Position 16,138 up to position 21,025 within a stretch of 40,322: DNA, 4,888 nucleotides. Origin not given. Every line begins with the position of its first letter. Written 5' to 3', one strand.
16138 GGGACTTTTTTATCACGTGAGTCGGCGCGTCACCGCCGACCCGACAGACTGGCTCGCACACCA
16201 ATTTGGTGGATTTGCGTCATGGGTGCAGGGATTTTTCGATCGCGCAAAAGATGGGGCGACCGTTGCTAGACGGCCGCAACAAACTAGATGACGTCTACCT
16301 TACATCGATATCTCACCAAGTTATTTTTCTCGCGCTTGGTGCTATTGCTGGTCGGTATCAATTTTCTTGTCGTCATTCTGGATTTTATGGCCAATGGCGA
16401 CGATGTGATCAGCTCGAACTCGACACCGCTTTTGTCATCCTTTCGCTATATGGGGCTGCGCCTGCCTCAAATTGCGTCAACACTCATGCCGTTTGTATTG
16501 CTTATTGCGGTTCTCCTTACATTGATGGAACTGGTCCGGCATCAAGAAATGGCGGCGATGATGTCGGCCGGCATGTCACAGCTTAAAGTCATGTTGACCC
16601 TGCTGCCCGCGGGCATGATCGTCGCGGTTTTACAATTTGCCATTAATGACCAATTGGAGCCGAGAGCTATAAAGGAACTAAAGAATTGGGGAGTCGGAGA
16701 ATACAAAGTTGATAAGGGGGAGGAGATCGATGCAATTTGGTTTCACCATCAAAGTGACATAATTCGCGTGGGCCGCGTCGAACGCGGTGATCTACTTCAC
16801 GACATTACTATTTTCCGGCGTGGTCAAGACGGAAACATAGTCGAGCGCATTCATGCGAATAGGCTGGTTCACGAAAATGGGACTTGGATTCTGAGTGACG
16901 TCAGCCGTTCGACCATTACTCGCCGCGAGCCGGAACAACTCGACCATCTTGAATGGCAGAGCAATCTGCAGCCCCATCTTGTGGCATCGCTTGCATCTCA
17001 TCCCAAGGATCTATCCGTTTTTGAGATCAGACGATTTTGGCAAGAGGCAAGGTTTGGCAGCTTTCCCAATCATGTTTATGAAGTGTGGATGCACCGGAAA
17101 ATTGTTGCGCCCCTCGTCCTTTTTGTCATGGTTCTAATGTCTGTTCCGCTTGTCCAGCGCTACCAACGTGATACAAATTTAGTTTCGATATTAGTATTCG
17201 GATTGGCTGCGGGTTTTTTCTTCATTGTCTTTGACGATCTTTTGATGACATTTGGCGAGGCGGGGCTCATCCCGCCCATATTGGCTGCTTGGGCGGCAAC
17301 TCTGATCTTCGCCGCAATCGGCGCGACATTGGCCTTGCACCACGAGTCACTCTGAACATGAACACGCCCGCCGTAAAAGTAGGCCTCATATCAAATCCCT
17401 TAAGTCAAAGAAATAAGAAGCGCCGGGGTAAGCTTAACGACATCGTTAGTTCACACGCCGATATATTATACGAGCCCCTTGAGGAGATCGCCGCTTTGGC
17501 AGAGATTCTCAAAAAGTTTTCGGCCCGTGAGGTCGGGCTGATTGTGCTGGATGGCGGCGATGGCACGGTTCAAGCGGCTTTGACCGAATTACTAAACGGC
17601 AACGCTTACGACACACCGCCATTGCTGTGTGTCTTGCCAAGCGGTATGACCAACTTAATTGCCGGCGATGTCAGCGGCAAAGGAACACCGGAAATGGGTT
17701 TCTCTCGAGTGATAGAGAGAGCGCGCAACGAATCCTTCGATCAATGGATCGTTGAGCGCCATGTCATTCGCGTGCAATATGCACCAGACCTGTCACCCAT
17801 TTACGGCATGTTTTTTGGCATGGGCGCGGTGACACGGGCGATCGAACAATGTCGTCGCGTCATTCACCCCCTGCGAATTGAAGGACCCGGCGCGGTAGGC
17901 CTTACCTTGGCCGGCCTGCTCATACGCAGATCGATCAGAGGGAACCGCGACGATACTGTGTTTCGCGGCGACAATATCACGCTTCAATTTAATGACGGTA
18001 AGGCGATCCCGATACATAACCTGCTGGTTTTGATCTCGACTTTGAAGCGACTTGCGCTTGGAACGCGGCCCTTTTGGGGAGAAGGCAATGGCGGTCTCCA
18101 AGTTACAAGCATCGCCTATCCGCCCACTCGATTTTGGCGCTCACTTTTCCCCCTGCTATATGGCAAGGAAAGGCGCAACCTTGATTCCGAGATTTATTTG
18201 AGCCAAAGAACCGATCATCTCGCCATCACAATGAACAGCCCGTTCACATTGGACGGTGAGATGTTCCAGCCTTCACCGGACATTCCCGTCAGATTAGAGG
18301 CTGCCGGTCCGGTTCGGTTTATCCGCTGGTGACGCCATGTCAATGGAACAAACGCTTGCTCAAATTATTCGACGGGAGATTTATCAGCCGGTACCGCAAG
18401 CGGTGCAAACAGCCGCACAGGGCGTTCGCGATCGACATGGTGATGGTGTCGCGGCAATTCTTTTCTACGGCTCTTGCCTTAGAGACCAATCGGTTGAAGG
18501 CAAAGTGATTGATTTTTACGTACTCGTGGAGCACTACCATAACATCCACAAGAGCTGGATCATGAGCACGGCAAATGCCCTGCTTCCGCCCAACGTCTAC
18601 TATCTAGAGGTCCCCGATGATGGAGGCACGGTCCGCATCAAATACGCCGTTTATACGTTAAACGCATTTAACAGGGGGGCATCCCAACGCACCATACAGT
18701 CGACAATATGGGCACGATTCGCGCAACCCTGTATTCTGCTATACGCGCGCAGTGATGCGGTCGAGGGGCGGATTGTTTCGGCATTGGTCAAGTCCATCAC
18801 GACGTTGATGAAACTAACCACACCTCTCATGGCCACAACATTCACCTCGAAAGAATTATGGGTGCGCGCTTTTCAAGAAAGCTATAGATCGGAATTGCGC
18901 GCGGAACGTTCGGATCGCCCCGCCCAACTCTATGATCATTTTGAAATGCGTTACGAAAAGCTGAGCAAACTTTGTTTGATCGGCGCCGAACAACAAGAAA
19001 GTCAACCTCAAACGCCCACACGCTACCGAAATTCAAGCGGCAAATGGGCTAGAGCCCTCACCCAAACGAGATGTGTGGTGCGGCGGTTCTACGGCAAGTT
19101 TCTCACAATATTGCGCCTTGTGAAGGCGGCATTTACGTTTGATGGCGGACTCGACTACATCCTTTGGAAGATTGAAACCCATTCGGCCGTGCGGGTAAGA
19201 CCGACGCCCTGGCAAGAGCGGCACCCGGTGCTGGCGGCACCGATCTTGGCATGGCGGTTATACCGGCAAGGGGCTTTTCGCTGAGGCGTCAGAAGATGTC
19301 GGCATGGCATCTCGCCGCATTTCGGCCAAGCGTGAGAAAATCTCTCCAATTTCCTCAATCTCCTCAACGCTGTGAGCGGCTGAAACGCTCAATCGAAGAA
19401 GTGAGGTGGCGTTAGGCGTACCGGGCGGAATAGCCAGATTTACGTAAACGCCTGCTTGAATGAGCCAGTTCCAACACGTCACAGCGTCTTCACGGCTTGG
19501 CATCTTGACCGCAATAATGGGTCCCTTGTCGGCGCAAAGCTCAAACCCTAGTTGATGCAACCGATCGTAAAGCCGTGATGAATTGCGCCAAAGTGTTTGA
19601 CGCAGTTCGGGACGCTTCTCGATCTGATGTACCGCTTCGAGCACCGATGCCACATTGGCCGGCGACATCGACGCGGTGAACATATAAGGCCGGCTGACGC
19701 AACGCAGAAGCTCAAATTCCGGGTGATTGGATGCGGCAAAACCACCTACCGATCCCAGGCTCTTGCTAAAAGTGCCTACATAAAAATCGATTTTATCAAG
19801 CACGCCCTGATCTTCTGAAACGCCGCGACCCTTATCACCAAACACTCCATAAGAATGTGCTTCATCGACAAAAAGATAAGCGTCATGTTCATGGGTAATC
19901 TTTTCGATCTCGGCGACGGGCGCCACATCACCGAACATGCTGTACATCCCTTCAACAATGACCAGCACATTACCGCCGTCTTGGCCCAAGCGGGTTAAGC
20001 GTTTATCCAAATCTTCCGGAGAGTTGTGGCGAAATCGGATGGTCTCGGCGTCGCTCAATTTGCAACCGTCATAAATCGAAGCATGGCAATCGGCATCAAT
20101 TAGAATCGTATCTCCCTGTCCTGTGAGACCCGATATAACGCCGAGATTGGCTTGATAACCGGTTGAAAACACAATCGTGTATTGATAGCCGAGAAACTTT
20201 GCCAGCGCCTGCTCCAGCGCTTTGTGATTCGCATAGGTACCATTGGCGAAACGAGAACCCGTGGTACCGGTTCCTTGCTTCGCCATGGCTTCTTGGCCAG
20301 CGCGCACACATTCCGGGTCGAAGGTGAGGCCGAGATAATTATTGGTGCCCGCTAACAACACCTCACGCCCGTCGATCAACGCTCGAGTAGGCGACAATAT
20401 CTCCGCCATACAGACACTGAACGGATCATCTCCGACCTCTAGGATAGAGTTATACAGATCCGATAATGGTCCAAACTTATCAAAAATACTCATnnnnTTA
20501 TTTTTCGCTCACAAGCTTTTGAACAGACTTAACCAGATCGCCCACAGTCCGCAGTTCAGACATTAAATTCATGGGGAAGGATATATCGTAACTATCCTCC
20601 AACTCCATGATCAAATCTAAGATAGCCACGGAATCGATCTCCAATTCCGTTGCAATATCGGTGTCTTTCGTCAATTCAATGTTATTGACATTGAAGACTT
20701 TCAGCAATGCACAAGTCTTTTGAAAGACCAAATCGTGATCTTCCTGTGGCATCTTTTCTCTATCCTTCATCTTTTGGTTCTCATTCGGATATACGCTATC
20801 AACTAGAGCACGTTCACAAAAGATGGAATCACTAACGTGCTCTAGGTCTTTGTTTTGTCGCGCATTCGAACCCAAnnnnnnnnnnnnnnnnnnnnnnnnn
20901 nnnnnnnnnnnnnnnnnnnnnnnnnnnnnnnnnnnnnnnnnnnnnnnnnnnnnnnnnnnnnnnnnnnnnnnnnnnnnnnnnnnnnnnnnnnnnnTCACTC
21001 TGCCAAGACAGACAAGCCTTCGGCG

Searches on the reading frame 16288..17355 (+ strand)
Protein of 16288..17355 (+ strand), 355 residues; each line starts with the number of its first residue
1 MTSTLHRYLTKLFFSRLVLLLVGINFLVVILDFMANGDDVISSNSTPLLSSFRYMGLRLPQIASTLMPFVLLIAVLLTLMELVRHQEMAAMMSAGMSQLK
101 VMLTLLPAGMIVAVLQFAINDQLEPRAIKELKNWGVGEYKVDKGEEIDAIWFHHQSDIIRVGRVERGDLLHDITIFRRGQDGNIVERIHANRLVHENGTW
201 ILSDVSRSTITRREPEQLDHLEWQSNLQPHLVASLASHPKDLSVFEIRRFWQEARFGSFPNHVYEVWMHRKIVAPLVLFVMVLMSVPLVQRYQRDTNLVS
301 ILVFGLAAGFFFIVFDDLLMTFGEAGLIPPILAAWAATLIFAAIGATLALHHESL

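Call 7: search_protein_families(library=pfam, proteins=[window:16288-17355:+], max_evalue=0.001)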
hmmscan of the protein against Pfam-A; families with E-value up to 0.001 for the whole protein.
window:16288-17355:+ (355 aa): 1 family
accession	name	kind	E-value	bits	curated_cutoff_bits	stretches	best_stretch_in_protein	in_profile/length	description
PF03739.19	LptF_LptG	-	2.8e-65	221.1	27.9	1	7-350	1-352/353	Lipopolysaccharide export system permease LptF/LptG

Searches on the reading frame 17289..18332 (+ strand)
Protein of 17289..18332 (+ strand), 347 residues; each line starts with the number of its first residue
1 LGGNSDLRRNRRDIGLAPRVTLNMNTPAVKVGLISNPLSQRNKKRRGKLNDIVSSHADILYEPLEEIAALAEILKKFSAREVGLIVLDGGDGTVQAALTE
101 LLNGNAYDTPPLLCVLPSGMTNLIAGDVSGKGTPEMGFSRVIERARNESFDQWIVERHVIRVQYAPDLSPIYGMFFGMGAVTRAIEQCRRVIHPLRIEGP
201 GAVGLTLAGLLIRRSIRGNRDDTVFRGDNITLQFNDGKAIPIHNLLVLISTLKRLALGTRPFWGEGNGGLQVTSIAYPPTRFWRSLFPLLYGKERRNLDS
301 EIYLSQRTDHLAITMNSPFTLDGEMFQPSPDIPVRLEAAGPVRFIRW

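Call 7: search_protein_families(library=pfam, proteins=[window:17289-18332:+], max_evalue=0.001)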
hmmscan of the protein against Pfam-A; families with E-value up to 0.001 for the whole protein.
window:17289-18332:+ (347 aa): 1 family
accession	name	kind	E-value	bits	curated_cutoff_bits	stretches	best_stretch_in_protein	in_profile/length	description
PF00781.29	DAGK_cat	-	9.8e-10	38.5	23.6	1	31-144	2-115/125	Diacylglycerol kinase catalytic domain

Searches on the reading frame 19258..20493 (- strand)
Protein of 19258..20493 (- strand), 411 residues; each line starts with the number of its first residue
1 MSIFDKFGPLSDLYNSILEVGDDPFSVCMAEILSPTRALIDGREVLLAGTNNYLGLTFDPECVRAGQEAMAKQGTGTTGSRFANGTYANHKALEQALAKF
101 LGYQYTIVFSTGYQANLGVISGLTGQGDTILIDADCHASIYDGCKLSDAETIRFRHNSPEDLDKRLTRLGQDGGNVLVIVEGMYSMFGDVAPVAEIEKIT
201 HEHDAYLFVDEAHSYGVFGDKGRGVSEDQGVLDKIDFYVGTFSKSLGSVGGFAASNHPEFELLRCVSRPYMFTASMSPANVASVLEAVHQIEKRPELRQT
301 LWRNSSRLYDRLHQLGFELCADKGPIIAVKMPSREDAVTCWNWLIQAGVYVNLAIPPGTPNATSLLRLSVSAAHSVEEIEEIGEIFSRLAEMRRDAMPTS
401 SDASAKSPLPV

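Call 7: search_protein_families(library=pfam, proteins=[window:19258-20493:-], max_evalue=0.001)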
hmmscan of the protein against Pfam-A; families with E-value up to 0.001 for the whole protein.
window:19258-20493:- (411 aa): 6 families
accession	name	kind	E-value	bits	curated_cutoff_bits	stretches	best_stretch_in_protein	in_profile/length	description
PF00155.27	Aminotran_1_2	-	2.1e-53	182.2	19.7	1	47-382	5-357/361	Aminotransferase class I and II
PF01053.26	Cys_Met_Meta_PP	-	1.2e-07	31.1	27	1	70-217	37-180/381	Cys/Met metabolism PLP-dependent enzyme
PF01212.27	Beta_elim_lyase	-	7.9e-06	25.8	27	1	83-258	27-214/288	Beta-eliminating lyase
PF00266.25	Aminotran_5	-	1.6e-05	24.5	21.5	1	78-215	33-180/371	Aminotransferase class-V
PF01276.26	OKR_DC_1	-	3.2e-05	23.3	27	1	107-214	87-207/417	Orn/Lys/Arg decarboxylase, major domain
PF01041.23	DegT_DnrJ_EryC1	-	0.0002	21.1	19.8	0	185-217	120-152/360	DegT/DnrJ/EryC1/StrS aminotransferase family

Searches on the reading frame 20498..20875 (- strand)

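Call 64: search_protein_families(library=pfam, proteins=[window:20498-20875:-], max_evalue=1)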
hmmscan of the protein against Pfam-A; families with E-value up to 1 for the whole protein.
window:20498-20875:- (125 aa): 2 families
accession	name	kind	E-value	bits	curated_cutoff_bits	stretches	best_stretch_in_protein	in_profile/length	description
PF00550.31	PP-binding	-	1.6e-09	38.3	20.8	1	57-116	7-65/67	Phosphopantetheine attachment site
PF07377.18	DUF1493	-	0.01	16.9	21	1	47-98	9-59/108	Protein of unknown function (DUF1493)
